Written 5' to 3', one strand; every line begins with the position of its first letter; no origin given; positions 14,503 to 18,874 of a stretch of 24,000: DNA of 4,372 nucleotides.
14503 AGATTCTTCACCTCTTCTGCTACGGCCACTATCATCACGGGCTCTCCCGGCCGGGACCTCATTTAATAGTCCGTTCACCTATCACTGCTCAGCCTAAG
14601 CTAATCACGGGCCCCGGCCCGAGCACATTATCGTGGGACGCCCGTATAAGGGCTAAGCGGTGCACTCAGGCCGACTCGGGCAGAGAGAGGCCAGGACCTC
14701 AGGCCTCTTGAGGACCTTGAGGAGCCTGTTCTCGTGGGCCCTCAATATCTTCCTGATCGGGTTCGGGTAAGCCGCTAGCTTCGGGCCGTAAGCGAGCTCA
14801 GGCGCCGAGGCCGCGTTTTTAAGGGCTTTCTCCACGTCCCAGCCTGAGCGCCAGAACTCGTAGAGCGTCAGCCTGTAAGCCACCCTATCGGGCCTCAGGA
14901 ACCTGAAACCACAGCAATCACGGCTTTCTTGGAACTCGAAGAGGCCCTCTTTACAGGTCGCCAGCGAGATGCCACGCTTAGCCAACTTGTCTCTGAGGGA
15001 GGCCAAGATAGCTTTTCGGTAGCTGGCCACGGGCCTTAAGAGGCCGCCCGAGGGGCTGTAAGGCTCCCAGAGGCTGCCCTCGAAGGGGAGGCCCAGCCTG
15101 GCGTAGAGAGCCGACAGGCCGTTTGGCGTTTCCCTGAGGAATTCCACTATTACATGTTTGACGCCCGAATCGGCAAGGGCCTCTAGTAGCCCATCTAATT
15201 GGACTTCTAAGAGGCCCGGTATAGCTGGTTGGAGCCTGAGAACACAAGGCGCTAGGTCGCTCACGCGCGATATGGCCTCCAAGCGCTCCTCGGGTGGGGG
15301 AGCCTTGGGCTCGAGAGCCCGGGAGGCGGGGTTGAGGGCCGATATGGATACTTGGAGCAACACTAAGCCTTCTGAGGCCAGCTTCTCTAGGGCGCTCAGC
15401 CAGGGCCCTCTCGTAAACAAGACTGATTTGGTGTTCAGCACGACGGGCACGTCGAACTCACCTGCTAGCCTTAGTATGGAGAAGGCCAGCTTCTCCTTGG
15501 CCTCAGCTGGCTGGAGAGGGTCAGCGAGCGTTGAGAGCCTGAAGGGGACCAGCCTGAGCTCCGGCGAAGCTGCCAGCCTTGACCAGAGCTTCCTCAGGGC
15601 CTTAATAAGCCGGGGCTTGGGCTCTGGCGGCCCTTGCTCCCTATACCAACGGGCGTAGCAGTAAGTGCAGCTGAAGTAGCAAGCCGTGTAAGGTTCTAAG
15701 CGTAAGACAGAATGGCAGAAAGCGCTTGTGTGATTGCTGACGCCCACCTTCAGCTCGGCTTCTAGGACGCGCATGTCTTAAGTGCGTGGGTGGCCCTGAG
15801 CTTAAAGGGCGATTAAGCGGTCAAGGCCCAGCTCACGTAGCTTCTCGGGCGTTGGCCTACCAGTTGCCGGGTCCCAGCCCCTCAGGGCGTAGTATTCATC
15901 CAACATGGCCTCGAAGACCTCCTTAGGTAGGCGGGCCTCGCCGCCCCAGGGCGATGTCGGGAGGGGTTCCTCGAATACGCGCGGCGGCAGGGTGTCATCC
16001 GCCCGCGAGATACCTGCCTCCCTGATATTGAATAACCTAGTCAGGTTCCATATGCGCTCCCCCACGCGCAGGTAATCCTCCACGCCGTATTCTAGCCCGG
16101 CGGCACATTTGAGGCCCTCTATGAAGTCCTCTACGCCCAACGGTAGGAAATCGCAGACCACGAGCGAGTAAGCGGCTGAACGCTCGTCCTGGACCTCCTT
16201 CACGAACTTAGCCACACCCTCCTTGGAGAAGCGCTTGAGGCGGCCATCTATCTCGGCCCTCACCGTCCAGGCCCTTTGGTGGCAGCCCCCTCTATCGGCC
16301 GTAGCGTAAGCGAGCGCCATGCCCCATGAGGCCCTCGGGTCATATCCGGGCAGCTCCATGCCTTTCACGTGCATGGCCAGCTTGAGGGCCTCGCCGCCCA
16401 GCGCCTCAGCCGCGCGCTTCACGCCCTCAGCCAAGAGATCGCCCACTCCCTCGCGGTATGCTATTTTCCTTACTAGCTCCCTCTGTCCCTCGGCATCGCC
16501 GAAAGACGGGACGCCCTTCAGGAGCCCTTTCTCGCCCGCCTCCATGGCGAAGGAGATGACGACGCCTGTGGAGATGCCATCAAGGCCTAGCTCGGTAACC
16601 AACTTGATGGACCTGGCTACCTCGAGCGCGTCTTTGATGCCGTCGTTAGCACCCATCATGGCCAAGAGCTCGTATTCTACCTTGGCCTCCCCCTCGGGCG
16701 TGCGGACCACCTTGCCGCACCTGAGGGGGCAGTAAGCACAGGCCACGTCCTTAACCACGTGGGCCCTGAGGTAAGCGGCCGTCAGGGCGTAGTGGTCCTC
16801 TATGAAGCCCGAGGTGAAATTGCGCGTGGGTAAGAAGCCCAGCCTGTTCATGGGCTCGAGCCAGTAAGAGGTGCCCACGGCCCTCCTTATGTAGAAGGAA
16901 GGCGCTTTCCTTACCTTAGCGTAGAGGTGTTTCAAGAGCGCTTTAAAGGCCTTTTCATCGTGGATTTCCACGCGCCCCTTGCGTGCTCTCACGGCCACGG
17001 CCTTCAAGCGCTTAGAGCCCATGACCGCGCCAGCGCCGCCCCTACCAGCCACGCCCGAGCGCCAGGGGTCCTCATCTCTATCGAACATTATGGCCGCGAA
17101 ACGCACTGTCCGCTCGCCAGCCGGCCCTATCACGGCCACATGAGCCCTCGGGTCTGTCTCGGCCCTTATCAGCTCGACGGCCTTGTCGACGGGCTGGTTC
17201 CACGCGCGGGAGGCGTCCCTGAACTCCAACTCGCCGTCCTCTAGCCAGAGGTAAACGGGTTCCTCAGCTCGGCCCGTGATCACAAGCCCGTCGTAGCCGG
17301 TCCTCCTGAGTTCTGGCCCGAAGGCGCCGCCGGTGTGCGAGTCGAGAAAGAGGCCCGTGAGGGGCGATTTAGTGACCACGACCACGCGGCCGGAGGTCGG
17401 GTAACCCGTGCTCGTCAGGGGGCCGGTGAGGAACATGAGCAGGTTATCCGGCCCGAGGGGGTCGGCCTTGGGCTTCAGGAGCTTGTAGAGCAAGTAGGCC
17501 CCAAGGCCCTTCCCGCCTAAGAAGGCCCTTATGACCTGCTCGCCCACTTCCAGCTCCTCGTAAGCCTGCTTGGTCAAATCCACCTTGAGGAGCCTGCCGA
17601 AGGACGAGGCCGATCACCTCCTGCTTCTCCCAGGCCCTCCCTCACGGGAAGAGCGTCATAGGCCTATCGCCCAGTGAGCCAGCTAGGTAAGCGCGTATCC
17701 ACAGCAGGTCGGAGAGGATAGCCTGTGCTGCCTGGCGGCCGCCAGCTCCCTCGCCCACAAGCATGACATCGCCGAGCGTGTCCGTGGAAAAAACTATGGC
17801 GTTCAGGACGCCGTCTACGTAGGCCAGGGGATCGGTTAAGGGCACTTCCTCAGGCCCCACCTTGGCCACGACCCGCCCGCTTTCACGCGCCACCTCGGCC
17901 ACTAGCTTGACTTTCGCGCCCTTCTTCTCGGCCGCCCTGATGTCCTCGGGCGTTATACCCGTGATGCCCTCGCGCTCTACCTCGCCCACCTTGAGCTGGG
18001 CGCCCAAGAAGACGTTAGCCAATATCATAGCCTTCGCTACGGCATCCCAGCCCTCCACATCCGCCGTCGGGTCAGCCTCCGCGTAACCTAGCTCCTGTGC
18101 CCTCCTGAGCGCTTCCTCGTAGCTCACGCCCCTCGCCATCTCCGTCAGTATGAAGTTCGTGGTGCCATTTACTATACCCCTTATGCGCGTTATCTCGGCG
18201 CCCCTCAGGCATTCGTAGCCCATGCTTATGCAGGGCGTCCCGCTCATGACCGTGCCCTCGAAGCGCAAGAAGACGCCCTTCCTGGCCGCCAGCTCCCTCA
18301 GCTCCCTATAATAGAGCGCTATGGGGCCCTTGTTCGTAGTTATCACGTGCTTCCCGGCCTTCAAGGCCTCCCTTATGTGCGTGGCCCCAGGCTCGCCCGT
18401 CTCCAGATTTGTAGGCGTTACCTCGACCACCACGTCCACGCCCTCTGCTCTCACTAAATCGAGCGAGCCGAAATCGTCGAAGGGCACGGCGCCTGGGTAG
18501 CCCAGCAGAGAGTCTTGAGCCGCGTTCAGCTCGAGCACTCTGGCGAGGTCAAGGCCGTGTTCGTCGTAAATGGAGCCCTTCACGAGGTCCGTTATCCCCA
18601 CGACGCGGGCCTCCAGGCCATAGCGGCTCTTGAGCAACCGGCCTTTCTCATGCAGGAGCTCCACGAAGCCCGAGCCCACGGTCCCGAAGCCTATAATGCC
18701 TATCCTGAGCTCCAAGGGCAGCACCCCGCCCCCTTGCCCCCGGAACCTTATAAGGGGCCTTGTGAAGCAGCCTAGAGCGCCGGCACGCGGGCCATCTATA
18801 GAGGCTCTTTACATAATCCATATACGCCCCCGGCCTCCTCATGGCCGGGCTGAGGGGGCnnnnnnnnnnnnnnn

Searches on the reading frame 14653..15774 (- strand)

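Call 62: search_protein_families(library=pfam, proteins=[window:14653-15774:-], max_evalue=0.00001)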
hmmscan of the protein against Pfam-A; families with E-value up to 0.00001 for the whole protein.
window:14653-15774:- (373 aa): 1 family
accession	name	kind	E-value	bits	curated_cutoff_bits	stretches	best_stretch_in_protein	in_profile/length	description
PF04055.27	Radical_SAM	-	3.1e-08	34.4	29.5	1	27-180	2-146/166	Radical SAM superfamily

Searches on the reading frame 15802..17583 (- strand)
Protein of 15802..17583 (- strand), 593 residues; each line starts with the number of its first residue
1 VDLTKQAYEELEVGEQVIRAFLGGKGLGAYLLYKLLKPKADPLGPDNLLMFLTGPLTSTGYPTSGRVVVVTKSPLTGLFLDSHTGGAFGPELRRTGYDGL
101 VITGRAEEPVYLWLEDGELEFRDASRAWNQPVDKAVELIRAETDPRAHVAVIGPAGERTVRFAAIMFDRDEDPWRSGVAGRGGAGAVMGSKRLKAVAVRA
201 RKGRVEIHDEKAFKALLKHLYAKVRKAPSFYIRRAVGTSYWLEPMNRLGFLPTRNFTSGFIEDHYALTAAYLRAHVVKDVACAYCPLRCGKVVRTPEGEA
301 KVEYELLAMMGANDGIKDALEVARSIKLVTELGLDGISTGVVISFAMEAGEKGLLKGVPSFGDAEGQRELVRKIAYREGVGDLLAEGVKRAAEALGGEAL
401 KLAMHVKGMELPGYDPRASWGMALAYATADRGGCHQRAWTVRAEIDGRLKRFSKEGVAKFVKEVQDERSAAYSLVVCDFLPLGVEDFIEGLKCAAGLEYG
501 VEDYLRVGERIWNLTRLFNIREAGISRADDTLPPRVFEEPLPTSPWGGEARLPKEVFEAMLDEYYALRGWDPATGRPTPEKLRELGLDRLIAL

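Call 62: search_protein_families(library=pfam, proteins=[window:15802-17583:-], max_evalue=0.00001)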
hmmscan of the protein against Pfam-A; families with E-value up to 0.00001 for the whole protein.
window:15802-17583:- (593 aa): 2 families
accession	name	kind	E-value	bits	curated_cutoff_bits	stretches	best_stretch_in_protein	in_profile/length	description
PF01314.23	AFOR_C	-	8.2e-121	404.2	27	1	217-587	3-385/385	Aldehyde ferredoxin oxidoreductase, domains 2 & 3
PF02730.20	AFOR_N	-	2.8e-71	239.8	29.8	1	2-199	7-197/199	Aldehyde ferredoxin oxidoreductase, N-terminal domain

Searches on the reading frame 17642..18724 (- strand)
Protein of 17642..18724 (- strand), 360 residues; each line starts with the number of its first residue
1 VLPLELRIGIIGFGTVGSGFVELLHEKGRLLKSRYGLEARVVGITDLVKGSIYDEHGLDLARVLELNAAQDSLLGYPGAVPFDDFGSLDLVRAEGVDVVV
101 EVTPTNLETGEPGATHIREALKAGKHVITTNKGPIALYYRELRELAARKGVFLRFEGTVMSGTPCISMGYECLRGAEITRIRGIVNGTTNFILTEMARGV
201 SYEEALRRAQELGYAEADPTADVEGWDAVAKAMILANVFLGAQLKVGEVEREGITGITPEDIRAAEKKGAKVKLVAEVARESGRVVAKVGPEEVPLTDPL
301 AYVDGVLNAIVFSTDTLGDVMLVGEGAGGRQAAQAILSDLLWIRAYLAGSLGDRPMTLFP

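Call 62: search_protein_families(library=pfam, proteins=[window:17642-18724:-], max_evalue=0.00001)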
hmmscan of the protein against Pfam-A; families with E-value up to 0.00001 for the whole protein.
window:17642-18724:- (360 aa): 3 families
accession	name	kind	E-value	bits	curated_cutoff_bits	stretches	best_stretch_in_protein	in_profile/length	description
PF00742.24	Homoserine_dh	-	5.7e-62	209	22.9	1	164-341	1-173/173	Homoserine dehydrogenase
PF03447.22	NAD_binding_3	-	7e-12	46.5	24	1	12-156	1-116/116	Homoserine dehydrogenase, NAD binding domain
PF01408.29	GFO_IDH_MocA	-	9.5e-06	26.7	24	0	6-147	1-107/120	Oxidoreductase family, NAD-binding Rossmann fold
